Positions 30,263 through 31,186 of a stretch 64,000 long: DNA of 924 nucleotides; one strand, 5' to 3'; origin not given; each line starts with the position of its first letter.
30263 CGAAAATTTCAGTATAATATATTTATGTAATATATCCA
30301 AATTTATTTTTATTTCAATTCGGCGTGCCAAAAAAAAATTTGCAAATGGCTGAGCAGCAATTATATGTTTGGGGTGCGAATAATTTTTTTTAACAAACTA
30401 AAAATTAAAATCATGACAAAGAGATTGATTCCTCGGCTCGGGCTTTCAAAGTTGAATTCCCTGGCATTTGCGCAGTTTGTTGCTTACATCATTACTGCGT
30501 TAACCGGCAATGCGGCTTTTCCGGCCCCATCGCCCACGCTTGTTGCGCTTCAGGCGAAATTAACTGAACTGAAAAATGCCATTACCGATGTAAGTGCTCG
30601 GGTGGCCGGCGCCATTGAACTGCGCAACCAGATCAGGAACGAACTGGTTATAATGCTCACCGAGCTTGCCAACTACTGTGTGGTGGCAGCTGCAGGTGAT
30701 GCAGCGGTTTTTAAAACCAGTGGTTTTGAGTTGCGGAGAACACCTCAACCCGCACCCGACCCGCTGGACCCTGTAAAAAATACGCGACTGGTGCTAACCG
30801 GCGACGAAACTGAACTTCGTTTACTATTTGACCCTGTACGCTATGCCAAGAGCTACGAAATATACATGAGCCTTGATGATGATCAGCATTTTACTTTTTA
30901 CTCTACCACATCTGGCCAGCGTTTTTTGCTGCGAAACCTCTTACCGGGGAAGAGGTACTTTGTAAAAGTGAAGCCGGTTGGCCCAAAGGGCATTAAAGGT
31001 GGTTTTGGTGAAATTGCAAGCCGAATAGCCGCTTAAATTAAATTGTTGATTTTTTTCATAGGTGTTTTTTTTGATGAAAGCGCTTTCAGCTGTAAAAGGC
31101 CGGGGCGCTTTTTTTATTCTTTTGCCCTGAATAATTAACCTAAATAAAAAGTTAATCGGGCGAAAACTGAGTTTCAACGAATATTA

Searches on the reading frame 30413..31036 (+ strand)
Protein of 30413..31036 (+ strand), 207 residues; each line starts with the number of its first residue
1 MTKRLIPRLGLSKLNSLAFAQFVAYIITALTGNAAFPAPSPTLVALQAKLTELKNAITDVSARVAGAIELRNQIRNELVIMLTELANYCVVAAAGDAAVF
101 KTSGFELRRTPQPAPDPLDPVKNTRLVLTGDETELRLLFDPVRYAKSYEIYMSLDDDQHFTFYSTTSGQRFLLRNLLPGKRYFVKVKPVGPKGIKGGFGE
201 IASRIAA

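Call 7: search_protein_families(library=pfam, proteins=[window:30413-31036:+], max_evalue=0.01)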
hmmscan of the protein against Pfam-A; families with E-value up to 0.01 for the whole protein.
window:30413-31036:+ (207 aa): 1 family
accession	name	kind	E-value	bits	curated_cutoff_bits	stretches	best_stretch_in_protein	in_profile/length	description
PF21910.2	GH85_C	-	0.0008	20.2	27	1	126-176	10-59/95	GH85 endohexosaminidases, C-terminal domain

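Call 10: find_encoding_contigs(protein=window:30413-31036:+, flank=6000, max_places=10)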
Protein window:30413-31036:+ (207 aa): 24 contigs read that carry it; 6 places shown.
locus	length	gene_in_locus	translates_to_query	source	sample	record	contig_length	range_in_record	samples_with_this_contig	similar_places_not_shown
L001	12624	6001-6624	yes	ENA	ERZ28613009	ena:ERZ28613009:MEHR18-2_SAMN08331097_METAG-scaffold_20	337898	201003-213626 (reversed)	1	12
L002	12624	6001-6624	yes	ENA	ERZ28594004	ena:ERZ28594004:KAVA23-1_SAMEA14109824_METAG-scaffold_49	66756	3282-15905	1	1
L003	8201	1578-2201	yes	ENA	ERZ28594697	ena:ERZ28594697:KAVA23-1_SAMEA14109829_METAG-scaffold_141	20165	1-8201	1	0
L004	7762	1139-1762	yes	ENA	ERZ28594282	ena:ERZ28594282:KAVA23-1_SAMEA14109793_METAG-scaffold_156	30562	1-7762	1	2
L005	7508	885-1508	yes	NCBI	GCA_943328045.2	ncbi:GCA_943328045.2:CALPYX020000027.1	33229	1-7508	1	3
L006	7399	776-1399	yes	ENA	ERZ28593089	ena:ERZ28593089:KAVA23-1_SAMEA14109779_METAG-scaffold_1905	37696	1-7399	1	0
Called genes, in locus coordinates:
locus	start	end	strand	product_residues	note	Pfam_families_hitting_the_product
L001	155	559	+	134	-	PF00293:NUDIX, PF14815:NUDIX_4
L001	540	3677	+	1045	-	PF13091:PLDc_2, PF09565:RE_NgoFVII (weak), PF00270:DEAD, PF04851:ResIII, PF18766:SWI2_SNF2, PF00271:Helicase_C, PF11907:DUF3427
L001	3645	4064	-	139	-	-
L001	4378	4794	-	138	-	PF03795:YCII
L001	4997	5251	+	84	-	-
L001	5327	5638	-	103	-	-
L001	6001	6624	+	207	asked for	-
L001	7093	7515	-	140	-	PF02130:YbeY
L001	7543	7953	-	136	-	PF13581:HATPase_c_2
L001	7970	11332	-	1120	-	PF13779:DUF4175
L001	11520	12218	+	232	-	PF00702:Hydrolase, PF13419:HAD_2, PF13242:Hydrolase_like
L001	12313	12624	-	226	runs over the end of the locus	PF04298:Zn_peptidase_2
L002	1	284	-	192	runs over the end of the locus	-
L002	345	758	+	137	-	PF03852:Vsr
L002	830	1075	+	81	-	PF13560:HTH_31, PF12844:HTH_19 (weak), PF01381:HTH_3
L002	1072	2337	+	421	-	PF00145:DNA_methylase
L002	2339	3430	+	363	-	PF09561:RE_HpaII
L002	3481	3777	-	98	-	-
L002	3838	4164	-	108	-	-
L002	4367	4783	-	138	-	PF03795:YCII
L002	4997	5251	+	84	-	-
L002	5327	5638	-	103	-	-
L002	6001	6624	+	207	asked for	-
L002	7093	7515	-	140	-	PF02130:YbeY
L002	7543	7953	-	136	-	PF13581:HATPase_c_2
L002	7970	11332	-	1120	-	PF13779:DUF4175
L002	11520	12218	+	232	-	PF00702:Hydrolase, PF13419:HAD_2, PF13242:Hydrolase_like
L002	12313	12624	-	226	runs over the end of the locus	PF04298:Zn_peptidase_2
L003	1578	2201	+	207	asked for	-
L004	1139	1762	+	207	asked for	-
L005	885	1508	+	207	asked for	-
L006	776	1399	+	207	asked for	-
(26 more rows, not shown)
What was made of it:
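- On Plasmid origin iterons: The flanks are housekeeping genes and syntenic (calls 7, 10).
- The adjacent DNA varies between strains (call 10).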

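Call 16: find_homologous_proteins(query=window:30413-31036:+, max_evalue=0.001)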
Query window:30413-31036:+ (207 aa): 11 proteins with E <= 0.001 among 745 candidates.
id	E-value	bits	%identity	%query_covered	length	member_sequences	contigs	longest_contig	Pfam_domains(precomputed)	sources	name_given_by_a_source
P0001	9.0e-129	445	100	100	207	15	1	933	-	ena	-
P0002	4.8e-104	364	86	100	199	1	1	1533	-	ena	-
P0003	1.9e-93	330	73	100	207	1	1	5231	-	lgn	-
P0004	2.1e-77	278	62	99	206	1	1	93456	-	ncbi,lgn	-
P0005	1.5e-75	271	61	99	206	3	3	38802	-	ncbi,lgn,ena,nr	ncbi:hypothetical protein LBMAG27_18600 [Bacteroidota bacterium]|nr:hypothetical protein LBMAG27_186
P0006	2.7e-72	261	58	99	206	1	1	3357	-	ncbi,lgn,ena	ncbi:MAG: fibronectin type III domain-containing protein [Bacteroidota bacterium]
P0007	4.6e-70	254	57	99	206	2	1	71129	-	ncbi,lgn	-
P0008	5.7e-18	84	33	96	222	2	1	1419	-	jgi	jgi:hypothetical protein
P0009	2.2e-17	82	34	89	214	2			-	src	-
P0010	3.2e-17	81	34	89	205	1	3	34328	PF00041.28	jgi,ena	jgi:hypothetical protein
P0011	5.1e-16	77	31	90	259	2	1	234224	-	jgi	jgi:hypothetical protein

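Call 17: find_encoding_contigs(protein=P0004, flank=5000, max_places=3)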
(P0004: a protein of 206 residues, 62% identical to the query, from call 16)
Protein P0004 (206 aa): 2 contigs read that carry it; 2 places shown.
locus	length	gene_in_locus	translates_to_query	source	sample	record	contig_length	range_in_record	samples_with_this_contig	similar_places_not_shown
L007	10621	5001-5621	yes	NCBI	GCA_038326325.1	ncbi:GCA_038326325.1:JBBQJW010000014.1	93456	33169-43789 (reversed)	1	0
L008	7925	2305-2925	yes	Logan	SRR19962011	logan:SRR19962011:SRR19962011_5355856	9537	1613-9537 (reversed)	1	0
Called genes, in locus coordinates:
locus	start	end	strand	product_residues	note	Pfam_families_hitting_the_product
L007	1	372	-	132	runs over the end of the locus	-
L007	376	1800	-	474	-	PF01420:Methylase_S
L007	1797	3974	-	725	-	PF13588:HSDR_N_2, PF02384:N6_Mtase, PF01170:UPF0020 (faint), PF20473:MmeI_Mtase (weak), PF07669:Eco57I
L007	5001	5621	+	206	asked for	-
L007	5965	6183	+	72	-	-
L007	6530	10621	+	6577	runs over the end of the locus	PF18911:PKD_4, PF18911:PKD_4, PF00801:PKD, PF18911:PKD_4, PF00801:PKD, PF18911:PKD_4, PF13573:SprB, PF13585:CHU_C, +3 more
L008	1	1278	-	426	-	?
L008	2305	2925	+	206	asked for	-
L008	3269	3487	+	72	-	-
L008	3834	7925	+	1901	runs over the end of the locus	?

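Call 18: find_encoding_contigs(protein=P0005, flank=5000, max_places=3)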
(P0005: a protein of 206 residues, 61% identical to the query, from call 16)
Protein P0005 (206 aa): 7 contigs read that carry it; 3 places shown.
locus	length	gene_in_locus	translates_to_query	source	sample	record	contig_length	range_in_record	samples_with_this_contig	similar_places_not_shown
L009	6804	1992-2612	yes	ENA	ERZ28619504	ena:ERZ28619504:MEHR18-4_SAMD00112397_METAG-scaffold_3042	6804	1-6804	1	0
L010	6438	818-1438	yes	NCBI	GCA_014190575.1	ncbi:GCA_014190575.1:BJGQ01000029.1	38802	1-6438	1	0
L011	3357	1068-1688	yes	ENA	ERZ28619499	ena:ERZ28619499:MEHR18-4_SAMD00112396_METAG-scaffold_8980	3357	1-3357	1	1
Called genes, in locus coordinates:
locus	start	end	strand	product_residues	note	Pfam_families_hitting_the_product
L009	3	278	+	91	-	?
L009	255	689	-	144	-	-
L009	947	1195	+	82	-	-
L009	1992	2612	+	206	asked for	-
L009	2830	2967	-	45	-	-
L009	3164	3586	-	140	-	PF02130:YbeY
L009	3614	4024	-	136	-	PF13581:HATPase_c_2, PF02518:HATPase_c (weak)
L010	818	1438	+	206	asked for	-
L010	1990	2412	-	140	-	PF02130:YbeY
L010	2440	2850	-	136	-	PF13581:HATPase_c_2, PF02518:HATPase_c (weak)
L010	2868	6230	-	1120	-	PF13779:DUF4175 (weak)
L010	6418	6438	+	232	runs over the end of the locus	PF00702:Hydrolase, PF13419:HAD_2, PF13242:Hydrolase_like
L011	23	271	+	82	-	-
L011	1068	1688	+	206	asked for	-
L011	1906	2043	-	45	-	-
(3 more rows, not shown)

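Call 19: find_encoding_contigs(protein=P0007, flank=5000, max_places=3)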
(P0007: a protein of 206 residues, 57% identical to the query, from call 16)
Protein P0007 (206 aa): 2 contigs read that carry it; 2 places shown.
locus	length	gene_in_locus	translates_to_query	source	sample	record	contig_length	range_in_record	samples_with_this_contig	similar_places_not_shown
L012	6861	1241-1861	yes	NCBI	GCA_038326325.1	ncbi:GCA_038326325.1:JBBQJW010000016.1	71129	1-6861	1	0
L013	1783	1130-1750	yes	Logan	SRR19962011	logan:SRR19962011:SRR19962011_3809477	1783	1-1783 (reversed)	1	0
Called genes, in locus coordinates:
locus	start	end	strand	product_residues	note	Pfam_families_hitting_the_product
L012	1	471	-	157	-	?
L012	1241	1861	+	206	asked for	-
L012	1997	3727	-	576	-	PF06739:SBBP (faint), PF18962:Por_Secre_tail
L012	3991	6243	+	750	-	PF06739:SBBP (weak), PF16656:Pur_ac_phosph_N (faint), PF25059:FN3_DSCAM-DSCAML_C (faint), PF00041:fn3 (weak)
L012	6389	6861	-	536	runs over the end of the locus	PF18962:Por_Secre_tail (weak)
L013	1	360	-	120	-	?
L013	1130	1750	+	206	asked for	-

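Call 20: find_encoding_contigs(protein=P0003, flank=5000, max_places=3)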
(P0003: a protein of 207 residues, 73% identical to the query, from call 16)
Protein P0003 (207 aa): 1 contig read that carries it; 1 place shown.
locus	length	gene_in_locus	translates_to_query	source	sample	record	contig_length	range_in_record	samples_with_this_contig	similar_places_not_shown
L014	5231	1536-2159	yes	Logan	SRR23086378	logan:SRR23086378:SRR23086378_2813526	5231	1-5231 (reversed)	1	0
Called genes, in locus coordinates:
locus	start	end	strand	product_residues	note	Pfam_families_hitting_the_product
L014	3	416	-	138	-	?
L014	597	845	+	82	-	-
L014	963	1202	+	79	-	-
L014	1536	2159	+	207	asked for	-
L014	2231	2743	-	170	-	PF02130:YbeY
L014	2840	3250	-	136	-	PF13581:HATPase_c_2, PF02518:HATPase_c (weak)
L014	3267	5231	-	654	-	?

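Call 25: find_related_loci(query=A1, collection=genome_contigs, flank=5000)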
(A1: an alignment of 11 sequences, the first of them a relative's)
Query A1 (207 aa) in genome_contigs; peptide patterns used: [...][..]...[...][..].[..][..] (x = any residue, [..] = any of these).
154 stretches matched a pattern; 102 encode a relative of the query (tblastn E <= 1e-3); the best 80 are kept; 80 distinct loci.
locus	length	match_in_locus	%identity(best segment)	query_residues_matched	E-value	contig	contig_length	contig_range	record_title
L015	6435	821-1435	61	3-207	9e-84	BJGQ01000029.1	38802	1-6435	Bacteroidota bacterium LBMAG_Bacteroidetes_hypo.bin2 DNA, sequence29, whole genome shotgun sequence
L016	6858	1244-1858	57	3-207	1e-78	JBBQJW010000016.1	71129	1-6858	MAG: Chitinophagales bacterium isolate Co_metawrap_664 Cmw_664_k141_10801723_length_71129_cov_20.9977, whole genome shot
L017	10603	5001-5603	34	8-207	5e-23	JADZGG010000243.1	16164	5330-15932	MAG: Flavobacteriales bacterium isolate SJ97 c_000000976301, whole genome shotgun sequence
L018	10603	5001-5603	33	8-207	6e-23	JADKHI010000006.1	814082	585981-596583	MAG: Flavobacteriales bacterium isolate Skiv_18-Q3-R9-52_BAT3C.268 tig01155366-10-8136800, whole genome shotgun sequence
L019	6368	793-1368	32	2-190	2e-22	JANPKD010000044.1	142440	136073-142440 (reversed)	MAG: Chitinophagales bacterium isolate VAR_61_metabat_32 VAR_61_k141_248654, whole genome shotgun sequence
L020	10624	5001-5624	31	1-207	1e-20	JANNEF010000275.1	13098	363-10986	MAG: Verrucomicrobiota bacterium isolate OTE_75_metabat_426 OTE_75_k141_926628, whole genome shotgun sequence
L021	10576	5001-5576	27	9-203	1e-20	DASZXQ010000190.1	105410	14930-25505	MAG TPA_asm: Chitinophagaceae bacterium isolate SMAG_U6187 k141_1124155, whole genome shotgun sequence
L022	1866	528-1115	30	10-206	2e-20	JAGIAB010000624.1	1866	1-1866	MAG: Flavisolibacter sp. isolate BIN11 scaffold624_cov0, whole genome shotgun sequence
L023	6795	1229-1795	29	6-195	4e-20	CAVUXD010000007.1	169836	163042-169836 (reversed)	MAG: uncultured Bacteroidetes bacterium isolate MFD06435.bin.2.58 genome assembly, contig: contig_62168, whole genome sh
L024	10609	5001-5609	29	8-205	5e-20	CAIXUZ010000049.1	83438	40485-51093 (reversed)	MAG: uncultured Verrucomicrobia subdivision 3 bacterium isolate MJ-time_bin-1719 genome assembly, contig: bin-1719:49/82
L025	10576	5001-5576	32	10-202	1e-19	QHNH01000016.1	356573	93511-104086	MAG: Verrucomicrobia bacterium isolate AV80 14_1009_05_20cm_scaffold_64_curated, whole genome shotgun sequence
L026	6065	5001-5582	32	10-203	2e-19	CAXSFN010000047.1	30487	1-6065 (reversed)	MAG: uncultured Chthoniobacterales bacterium isolate private_X4_metawrap_bin.1 genome assembly, contig: private_X4_metaw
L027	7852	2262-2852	27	2-203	1e-18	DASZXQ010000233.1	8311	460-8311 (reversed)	MAG TPA_asm: Chitinophagaceae bacterium isolate SMAG_U6187 k141_217250, whole genome shotgun sequence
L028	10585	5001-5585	29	3-193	2e-18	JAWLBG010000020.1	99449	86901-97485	MAG: Prosthecobacter sp. isolate ABC2.61 ABC2.61.fa-20, whole genome shotgun sequence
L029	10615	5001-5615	29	2-207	3e-18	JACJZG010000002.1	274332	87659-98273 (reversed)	MAG: Flavobacteriales bacterium isolate HK-STAS-BACT-58 HK-STAS-BACT-58_2, whole genome shotgun sequence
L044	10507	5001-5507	31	26-193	9e-17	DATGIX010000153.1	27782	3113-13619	MAG TPA_asm: Puia sp. isolate SMAG_U9818 k141_479443, whole genome shotgun sequence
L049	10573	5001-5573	30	7-193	2e-15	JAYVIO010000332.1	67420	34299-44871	MAG: Verrucomicrobiales bacterium isolate GL51_DN_metabinner_8 GL51_DN_metabinner_8_331, whole genome shotgun sequence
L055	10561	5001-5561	28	8-193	2e-14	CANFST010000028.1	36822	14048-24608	MAG: Chitinophagales bacterium isolate Jr-16oct17-254 genome assembly, contig: Jr-16oct17-C2092, whole genome shotgun se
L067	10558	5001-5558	27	10-193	2e-13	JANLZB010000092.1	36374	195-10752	MAG: Bacteroidota bacterium isolate OTE_14_metabat.108 OTE_14_k141_2460580, whole genome shotgun sequence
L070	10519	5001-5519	26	18-190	1e-12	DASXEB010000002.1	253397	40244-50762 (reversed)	MAG TPA_asm: Chthoniobacterales bacterium isolate SMAG_U5101 k141_2914510, whole genome shotgun sequence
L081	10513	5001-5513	31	26-193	3e-11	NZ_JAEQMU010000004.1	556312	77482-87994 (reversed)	Sphingobacterium tabacisoli strain h337T scaffold3-2, whole genome shotgun sequence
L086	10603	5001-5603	26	7-204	5e-11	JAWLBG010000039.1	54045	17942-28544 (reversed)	MAG: Prosthecobacter sp. isolate ABC2.61 ABC2.61.fa-39, whole genome shotgun sequence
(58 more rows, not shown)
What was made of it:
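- The loci come from Bacteroidota, Verrucomicrobiota and Acidobacteriota (call 25).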

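Call 37: predict_structure(alignment_id=A1)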
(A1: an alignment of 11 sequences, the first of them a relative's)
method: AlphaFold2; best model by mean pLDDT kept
length: 207 residues; sequences in the alignment: 11
mean_pLDDT: 92.3   pTM: 0.55
mean pLDDT of the five models: 92.3, 91.9, 90.8, 90.0, 89.2
residues with pLDDT >= 90: 171; 70-90: 30; 50-70: 5; < 50: 1
segments of 3 or more residues with pLDDT < 50: none
pLDDT, mean of each block of 10 residues (from residue 1): 76 90 96 93 97 96 95 96 95 91 87 83 94 95 94 94 93 94 96 90 93
secondary structure, 60 per line:
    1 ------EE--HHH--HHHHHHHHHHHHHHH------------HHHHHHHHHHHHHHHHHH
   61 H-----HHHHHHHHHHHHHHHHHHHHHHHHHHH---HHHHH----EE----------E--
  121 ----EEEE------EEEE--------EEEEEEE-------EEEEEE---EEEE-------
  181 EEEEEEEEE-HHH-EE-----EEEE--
elements in order: H16-30 H43-61 H67-93 H97-101 E125-128 E135-138 E147-153 E161-166 E170-173 E181-189 E202-205

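Call 41: fold_search(model_id=the predicted structure, library=pdb)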
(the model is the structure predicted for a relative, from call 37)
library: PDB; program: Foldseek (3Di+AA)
matches with E <= 10: 1916; with E <= 0.001: 536
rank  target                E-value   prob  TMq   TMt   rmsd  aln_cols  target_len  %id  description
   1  7jgu                  2.7e-08  1.00  0.38  0.84   2.0        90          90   24  Structure of FN3tt mut (released 2021-07-21)
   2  7jgt                  2.9e-07  1.00  0.38  0.81   1.8        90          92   26  Crystal Structure of FN3tt (released 2021-07-21)
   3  1bqu_B                1.2e-06  1.00  0.39  0.38   2.3       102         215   18  CYTOKYNE-BINDING REGION OF GP130 (released 1998-08-26)
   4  6ygn_A                1.4e-06  1.00  0.40  0.16   2.2        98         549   13  Titin kinase and its flanking domains (released 2021-04-07)
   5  2nzi_A                1.5e-06  1.00  0.41  0.29   4.9       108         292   12  Crystal structure of domains A168-A170 from titin (released 2007-02-13)
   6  8fn9_H                1.6e-06  1.00  0.35  0.68   3.7        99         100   15  Crystal structure of the C-terminal Fg domain of TNR with the single FN domain of PTPRZ (released 2023-07-12)
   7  8fn9_F                2.2e-06  1.00  0.37  0.71   3.6        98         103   14  Crystal structure of the C-terminal Fg domain of TNR with the single FN domain of PTPRZ (released 2023-07-12)
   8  5g56                  2.2e-06  1.00  0.36  0.11   7.4       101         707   16  THE TETRA-MODULAR CELLULOSOMAL ARABINOXYLANASE CtXyl5A STRUCTURE AS REVEALED BY X-RAY CRYSTALLOGRAPHY (released 2016-06-29)
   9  8bxr                  2.3e-06  1.00  0.39  0.28   3.9       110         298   20  Titin FnIII-domain I109-I111 (I/A4-A/A6) from the MIR region (released 2023-02-15)
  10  2dlh_MODEL_1_A        2.6e-06  1.00  0.41  0.67   2.7       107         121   19  Solution structure of the second fn3 domain of human receptor-type tyrosine-protein phosphatase delta (released 2006-10-18)
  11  2xyc                  2.6e-06  1.00  0.40  0.29   4.9       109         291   14  CRYSTAL STRUCTURE OF NCAM2 IGIV-FN3I (released 2011-02-23)
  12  2crz_MODEL_1_A        3.0e-06  1.00  0.41  0.72   2.9       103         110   21  Solution structure of the fifth FNIII domain of human fibronectin type III domain containing protein 3a (released 2005-11-20)
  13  1x4x_MODEL_1_A        3.6e-06  1.00  0.36  0.66   3.8       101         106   14  Solution structure of the 6th fibronectin type III domain from human fibronectin type III domain containing pr (released 2005-11-15)
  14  8orl_C                4.0e-06  1.00  0.39  0.75   2.4       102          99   14  Crystal structure of the S23226G missense variant of titin domain Fn3-56 (released 2023-08-23)
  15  1i1r_A                4.2e-06  1.00  0.39  0.28   2.3       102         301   18  CRYSTAL STRUCTURE OF A CYTOKINE/RECEPTOR COMPLEX (released 2001-03-28)
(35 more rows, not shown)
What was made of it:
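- On Type III toxin-antitoxin (ToxIN-like): The AlphaFold model is a helical domain plus FN3 (calls 37, 41).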

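Call 42: fold_search(model_id=the predicted structure, library=viral)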
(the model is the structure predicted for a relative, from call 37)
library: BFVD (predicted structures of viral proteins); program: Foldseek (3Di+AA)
matches with E <= 10: 1251; with E <= 0.001: 172
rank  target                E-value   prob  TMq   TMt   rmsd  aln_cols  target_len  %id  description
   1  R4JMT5                3.5e-07  1.00  0.40  0.35  11.4       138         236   18  Fibronectin type-III domain-containing protein [Bacillus phage SIOphi]
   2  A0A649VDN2            3.9e-07  1.00  0.41  0.31   8.4       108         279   18  Major tail protein [Mycobacterium phage Indlulamithi]
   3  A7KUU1                4.4e-07  1.00  0.41  0.15   8.0       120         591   16  (no name in the UniProt tables at hand)
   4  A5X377                7.5e-07  1.00  0.39  0.24   6.0       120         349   18  A5 tail fiber protein (Fragment) [Enterobacteria phage A5]
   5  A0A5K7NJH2            8.9e-07  1.00  0.38  0.12   6.5       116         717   16  Tail fiber protein [Klebsiella phage 13]
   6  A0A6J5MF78            1.4e-06  1.00  0.42  0.37   3.5       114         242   12  Fibronectin type III [uncultured Caudovirales phage]
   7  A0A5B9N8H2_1          1.8e-06  1.00  0.40  0.08   5.5       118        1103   18  (no name in the UniProt tables at hand)
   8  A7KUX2                2.3e-06  1.00  0.39  0.58   1.8        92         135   18  (no name in the UniProt tables at hand)
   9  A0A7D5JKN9            2.3e-06  1.00  0.40  0.31   4.4       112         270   20  (no name in the UniProt tables at hand)
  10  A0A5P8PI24            2.5e-06  1.00  0.37  0.29   6.9       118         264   16  Major tail protein [Bacillus phage 049ML001]
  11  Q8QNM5                2.6e-06  1.00  0.33  0.12   7.1       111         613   20  EsV-1-39 [Ectocarpus siliculosus virus 1 (isolate New Zealand/Kaikoura/1988)]
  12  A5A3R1                2.8e-06  1.00  0.39  0.07   5.8       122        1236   20  (no name in the UniProt tables at hand)
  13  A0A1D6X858            3.5e-06  1.00  0.39  0.81   2.5        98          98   17  Putative fibronectin, type III containing protein [Bacillus phage PBC4]
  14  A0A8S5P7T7            3.7e-06  1.00  0.37  0.10   4.1       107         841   21  FN3 [Siphoviridae sp. ctmYS12]
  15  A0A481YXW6            4.2e-06  1.00  0.39  0.35   7.9       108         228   18  Fibronectin type-III domain-containing protein [Marseillevirus LCMAC201]
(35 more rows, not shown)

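Call 50: search_dna_similar(query=window:30413-31036:+, collection=plasmids, mode=protein, max_evalue=0.001)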
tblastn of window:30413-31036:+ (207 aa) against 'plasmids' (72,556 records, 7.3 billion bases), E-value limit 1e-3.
No match.

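Call 51: search_dna_similar(query=window:30413-31036:+, collection=phages, mode=protein, max_evalue=0.001)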
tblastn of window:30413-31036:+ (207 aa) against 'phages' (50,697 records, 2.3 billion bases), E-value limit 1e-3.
No match.

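Call 61: search_protein_families(library=phrogs, proteins=[window:30413-31036:+, L024:4902-5618:+, L081:4926-5555:+, L024:5766-6221:+, L086:5760-6155:+, L081:5761-6198:+, L081:3883-4266:+, L007:5965-6183:+], max_evalue=0.01)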
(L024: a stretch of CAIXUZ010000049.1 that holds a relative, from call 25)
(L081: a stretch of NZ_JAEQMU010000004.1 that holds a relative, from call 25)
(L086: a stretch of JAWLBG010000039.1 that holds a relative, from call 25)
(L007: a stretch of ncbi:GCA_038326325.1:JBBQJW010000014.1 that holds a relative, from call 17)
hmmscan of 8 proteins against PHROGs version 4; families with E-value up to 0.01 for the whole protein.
window:30413-31036:+ (207 aa): 2 families
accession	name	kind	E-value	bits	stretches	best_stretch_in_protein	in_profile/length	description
phrog_31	-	tail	1.6e-05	23.9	1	117-206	866-962/1565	central tail fiber J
phrog_4971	-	tail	0.0091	16.4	0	111-187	185-261/283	major tail protein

L024:4902-5618:+ (238 aa): 4 families
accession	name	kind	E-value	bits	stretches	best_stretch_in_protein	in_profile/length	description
phrog_4971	-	tail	5.6e-08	33.5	1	144-221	190-265/283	major tail protein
phrog_33719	-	unknown function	2.3e-06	27.7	1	154-219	372-438/636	-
phrog_23968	-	tail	0.00077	18.9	1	54-226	148-316/689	minor tail protein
phrog_469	-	tail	0.0044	16.1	1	150-222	801-875/903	tail protein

L081:4926-5555:+ (209 aa): 1 family
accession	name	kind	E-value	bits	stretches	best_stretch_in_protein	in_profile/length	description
phrog_6977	-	tail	6.9e-07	30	1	161-204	194-238/284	minor tail protein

L024:5766-6221:+ (151 aa): 0 families

L086:5760-6155:+ (131 aa): 29 families (the best 25 are shown)
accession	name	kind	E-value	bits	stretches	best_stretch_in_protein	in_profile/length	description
phrog_5073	-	tail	1e-12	48.8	1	34-97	307-372/519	tail fiber protein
phrog_819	-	tail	8e-11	41.8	1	33-83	499-549/1024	tail protein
phrog_366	-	tail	1.5e-10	42.2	1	35-84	335-384/474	tail fiber protein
phrog_10972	-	tail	6e-10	40.1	1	34-94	158-223/343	tail fiber protein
phrog_6320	-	tail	1.8e-09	37.9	1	34-78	153-197/745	tail fiber protein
phrog_17587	-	tail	5.8e-09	35.9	1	34-83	361-413/641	tail fiber protein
phrog_18350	-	tail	1.2e-08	35.9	1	34-93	152-213/253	tail fiber protein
phrog_8745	-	tail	5.8e-08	31.5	1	35-82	1412-1459/1803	tail fiber protein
phrog_1806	-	tail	4.7e-07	30.4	1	36-82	106-155/276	collagen like minor tail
phrog_38766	-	head and packaging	1.5e-06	28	1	35-96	126-187/478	virion structural protein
phrog_3904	-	tail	1.8e-06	27.5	1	35-81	674-720/1086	tail fiber protein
phrog_1658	-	unknown function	2.6e-06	28.4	1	36-82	67-113/239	-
phrog_13892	-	tail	3.3e-06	27.4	1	34-94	40-100/676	minor tail protein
phrog_33894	-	unknown function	1.7e-05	24.6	1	32-95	444-510/727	-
phrog_26654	-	unknown function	4.4e-05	24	1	34-103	86-156/360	-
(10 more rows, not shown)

L081:5761-6198:+ (145 aa): 1 family
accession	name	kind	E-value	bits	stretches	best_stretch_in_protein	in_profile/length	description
phrog_1501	-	unknown function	1.5e-24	87.5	1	4-141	11-152/159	-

L081:3883-4266:+ (127 aa): 4 families
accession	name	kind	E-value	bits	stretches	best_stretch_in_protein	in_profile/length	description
phrog_66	-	integration and excision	5.9e-05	23.9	1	10-125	19-145/412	excisionase and transcriptional regulator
phrog_4691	-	integration and excision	0.00027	21.9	1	64-114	9-59/78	excisionase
phrog_668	-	DNA, RNA and nucleotide metabolism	0.00052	20.7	1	66-115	56-106/181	HTH DNA binding protein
phrog_6620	-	integration and excision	0.0085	16.7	0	78-125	6-54/201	transposase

L007:5965-6183:+ (72 aa): 0 families
